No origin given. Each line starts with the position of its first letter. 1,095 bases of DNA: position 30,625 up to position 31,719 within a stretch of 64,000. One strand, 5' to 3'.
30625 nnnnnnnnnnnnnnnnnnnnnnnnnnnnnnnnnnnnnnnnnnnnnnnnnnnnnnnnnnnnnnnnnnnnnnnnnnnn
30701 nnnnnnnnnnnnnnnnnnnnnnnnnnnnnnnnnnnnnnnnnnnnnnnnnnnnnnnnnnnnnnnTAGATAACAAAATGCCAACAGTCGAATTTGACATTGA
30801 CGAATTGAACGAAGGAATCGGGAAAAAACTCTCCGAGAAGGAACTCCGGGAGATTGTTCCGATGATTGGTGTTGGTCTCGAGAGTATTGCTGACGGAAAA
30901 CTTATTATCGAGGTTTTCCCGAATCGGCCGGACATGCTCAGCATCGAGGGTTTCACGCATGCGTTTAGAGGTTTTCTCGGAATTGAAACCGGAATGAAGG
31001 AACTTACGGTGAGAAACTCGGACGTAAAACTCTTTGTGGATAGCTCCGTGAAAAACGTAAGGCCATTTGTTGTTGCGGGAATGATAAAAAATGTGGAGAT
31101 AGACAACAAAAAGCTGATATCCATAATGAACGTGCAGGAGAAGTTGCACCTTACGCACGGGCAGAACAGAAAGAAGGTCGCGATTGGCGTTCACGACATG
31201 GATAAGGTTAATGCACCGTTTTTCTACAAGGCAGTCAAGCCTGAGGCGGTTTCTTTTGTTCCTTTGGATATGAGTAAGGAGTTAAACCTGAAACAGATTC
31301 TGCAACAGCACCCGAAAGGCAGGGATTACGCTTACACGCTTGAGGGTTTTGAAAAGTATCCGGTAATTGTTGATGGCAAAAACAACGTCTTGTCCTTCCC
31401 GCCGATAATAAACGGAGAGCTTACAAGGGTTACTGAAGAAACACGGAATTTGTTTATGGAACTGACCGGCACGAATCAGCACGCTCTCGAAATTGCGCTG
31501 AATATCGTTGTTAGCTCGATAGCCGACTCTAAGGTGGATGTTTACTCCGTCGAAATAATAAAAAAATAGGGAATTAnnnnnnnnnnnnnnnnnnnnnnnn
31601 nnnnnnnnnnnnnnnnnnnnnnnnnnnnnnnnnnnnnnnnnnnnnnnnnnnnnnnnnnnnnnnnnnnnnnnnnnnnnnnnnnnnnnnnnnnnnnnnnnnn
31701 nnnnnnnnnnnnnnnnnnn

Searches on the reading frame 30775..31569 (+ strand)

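Call 11: search_protein_families(library=pfam, proteins=[window:30775-31569:+], max_evalue=0.01)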
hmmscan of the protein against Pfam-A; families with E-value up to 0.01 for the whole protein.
window:30775-31569:+ (264 aa): 3 families
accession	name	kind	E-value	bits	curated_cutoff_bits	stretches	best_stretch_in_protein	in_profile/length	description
PF03483.22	B3_4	-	3.6e-11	43.4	29.3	1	116-236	37-130/174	B3/4 domain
PF18262.7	PhetRS_B1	-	2.2e-05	25.1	26.8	1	1-69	1-82/83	Phe-tRNA synthetase beta subunit B1 domain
PF03484.21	B5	-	0.004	17.7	28.6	1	4-55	1-52/67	tRNA synthetase B5 domain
